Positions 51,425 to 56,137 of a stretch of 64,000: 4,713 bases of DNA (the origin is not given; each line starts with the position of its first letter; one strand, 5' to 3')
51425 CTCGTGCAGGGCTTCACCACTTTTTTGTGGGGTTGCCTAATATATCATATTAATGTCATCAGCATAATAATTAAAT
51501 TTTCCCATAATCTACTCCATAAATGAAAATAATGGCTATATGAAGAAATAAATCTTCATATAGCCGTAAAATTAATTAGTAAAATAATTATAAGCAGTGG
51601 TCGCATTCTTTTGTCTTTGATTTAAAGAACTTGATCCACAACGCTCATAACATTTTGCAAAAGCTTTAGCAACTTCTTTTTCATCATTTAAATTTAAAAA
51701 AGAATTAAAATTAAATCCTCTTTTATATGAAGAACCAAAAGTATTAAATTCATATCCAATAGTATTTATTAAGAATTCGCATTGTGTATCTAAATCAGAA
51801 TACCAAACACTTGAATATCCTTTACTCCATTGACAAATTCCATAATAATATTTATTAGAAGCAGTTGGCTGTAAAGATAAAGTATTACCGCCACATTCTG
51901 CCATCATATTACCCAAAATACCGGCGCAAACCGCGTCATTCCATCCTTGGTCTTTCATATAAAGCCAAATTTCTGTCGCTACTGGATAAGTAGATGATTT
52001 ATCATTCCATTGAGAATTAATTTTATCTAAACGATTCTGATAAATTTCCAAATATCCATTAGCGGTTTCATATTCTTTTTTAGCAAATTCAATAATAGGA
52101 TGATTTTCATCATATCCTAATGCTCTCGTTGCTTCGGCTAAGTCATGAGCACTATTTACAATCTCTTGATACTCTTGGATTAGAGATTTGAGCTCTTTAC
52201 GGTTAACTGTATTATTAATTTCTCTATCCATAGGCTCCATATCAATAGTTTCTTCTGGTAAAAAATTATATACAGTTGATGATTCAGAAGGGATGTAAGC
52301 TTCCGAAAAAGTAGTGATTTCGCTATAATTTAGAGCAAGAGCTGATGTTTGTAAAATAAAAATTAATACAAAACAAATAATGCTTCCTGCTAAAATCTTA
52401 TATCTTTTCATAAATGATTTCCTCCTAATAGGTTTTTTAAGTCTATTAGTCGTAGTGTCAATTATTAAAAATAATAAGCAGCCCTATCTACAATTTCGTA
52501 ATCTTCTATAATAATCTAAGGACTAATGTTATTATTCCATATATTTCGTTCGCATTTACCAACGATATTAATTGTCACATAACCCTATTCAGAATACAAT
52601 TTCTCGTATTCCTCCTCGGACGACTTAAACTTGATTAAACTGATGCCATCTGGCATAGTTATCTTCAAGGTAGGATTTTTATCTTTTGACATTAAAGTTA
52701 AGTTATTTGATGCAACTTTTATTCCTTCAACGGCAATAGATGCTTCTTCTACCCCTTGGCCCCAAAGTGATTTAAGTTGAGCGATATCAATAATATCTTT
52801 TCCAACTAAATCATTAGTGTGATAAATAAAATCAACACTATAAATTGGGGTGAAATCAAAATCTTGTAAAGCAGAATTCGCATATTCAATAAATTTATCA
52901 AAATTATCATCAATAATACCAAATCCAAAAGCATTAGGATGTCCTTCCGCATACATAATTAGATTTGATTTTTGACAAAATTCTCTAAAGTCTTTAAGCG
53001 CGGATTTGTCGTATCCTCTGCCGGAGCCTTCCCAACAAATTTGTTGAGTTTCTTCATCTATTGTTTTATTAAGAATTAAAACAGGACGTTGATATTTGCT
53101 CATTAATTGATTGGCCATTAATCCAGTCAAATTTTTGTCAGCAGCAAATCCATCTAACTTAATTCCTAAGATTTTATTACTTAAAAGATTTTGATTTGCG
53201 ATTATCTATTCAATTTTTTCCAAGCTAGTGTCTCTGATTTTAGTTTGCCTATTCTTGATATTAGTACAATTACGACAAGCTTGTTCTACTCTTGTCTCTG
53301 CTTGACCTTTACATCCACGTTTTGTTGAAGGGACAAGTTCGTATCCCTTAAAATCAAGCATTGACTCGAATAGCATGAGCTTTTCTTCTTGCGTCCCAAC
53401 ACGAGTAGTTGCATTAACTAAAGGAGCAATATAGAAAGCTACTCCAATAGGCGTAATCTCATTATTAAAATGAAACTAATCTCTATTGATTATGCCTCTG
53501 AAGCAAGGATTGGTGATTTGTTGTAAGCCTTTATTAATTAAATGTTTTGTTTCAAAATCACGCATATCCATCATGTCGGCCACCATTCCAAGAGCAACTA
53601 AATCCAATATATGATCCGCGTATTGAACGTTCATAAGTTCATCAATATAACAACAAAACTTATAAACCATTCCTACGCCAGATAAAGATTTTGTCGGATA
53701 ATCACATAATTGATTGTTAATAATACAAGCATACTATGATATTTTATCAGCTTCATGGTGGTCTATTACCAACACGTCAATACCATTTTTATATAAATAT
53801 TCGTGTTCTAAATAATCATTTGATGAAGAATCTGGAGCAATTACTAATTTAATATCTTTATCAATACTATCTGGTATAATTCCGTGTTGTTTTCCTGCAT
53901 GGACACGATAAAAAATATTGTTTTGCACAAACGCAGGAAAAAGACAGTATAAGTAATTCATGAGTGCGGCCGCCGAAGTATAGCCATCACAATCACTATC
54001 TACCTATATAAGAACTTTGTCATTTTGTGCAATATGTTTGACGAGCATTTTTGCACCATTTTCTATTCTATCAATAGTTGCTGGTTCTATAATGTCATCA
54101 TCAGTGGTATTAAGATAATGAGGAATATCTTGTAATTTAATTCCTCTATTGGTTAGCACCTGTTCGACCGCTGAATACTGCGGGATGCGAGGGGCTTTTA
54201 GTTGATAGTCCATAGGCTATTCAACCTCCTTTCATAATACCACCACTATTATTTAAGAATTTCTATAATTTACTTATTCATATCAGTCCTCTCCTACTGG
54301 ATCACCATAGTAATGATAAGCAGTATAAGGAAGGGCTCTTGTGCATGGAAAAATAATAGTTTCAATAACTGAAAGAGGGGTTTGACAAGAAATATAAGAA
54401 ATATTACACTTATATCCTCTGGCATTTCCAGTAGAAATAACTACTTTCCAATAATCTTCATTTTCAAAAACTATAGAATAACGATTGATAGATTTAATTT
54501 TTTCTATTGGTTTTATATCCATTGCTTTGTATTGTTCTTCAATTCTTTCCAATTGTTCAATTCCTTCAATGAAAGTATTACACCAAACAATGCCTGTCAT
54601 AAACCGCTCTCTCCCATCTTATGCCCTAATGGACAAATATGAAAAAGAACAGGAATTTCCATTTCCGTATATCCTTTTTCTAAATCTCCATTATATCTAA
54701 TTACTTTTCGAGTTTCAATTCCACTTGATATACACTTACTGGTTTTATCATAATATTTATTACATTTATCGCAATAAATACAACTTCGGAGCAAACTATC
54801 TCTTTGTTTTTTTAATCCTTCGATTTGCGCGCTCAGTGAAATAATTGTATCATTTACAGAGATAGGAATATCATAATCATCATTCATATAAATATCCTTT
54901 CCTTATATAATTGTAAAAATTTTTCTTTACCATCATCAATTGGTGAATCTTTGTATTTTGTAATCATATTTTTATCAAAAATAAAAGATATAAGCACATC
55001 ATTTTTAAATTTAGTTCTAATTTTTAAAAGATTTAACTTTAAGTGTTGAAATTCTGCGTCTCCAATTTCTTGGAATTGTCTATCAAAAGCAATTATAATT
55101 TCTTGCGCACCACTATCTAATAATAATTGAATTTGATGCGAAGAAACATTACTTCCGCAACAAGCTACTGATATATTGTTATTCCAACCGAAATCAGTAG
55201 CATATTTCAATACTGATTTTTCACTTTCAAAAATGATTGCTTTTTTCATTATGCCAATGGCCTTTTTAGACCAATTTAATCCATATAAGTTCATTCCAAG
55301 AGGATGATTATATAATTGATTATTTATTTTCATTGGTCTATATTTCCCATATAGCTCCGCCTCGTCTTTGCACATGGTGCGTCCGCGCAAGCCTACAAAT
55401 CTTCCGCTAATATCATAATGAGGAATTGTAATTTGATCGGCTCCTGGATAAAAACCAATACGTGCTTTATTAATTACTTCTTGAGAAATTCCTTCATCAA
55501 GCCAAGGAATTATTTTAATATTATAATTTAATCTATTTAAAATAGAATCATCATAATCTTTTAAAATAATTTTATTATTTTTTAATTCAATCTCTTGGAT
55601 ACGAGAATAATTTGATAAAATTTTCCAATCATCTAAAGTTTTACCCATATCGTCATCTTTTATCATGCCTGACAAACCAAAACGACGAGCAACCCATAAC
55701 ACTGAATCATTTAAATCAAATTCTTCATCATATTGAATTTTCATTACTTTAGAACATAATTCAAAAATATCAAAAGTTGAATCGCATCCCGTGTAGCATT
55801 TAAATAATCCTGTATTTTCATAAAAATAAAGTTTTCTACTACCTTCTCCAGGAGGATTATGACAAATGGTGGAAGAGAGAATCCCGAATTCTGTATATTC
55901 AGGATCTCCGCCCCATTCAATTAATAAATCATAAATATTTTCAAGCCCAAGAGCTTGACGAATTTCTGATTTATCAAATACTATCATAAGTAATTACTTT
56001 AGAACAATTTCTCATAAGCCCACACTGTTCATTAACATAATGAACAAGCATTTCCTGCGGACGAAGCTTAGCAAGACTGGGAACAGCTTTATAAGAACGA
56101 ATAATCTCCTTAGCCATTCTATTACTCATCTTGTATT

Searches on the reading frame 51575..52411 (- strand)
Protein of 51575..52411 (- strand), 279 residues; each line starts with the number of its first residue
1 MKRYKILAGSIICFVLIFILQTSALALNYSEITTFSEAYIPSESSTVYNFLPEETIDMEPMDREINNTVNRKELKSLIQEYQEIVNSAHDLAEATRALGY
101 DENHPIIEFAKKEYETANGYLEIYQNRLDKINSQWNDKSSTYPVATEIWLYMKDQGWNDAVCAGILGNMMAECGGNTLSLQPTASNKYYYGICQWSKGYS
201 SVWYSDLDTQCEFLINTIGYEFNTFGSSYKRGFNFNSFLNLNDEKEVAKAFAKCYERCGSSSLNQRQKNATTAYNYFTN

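Call 18: search_protein_families(library=pfam, proteins=[window:51575-52411:-], max_evalue=0.001)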
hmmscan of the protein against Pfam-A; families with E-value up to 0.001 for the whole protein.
window:51575-52411:- (279 aa): 1 family
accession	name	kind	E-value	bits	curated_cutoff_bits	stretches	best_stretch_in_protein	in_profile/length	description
PF18013.6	Phage_lysozyme2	-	2.7e-19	70.2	28.2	1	145-277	3-140/140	Phage tail lysozyme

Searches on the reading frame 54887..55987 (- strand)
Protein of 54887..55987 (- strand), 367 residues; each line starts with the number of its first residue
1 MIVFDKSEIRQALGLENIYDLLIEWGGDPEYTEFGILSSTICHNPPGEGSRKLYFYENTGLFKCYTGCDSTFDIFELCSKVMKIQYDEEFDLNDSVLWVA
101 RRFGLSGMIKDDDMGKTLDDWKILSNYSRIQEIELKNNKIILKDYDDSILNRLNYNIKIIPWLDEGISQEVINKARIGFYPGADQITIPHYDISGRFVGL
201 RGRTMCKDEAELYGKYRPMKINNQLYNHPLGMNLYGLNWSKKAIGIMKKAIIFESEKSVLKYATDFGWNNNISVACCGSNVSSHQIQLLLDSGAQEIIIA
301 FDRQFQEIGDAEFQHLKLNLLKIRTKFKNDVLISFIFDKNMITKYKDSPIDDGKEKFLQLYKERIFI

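Call 18: search_protein_families(library=pfam, proteins=[window:54887-55987:-], max_evalue=0.001)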
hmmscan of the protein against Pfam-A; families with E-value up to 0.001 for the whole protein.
window:54887-55987:- (367 aa): 0 families

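Call 41: search_protein_families(library=phrogs, proteins=[window:54887-55987:-], max_evalue=0.001)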
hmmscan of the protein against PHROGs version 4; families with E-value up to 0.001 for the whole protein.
window:54887-55987:- (367 aa): 3 families
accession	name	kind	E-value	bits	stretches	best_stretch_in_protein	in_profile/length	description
phrog_47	-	DNA, RNA and nucleotide metabolism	1.1e-33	117.9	1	40-366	56-335/947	DNA primase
phrog_33561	-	unknown function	6.1e-18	66.3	1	269-364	10-109/139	-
phrog_6444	-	DNA, RNA and nucleotide metabolism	2.9e-07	30.7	1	184-302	202-310/577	DNA primase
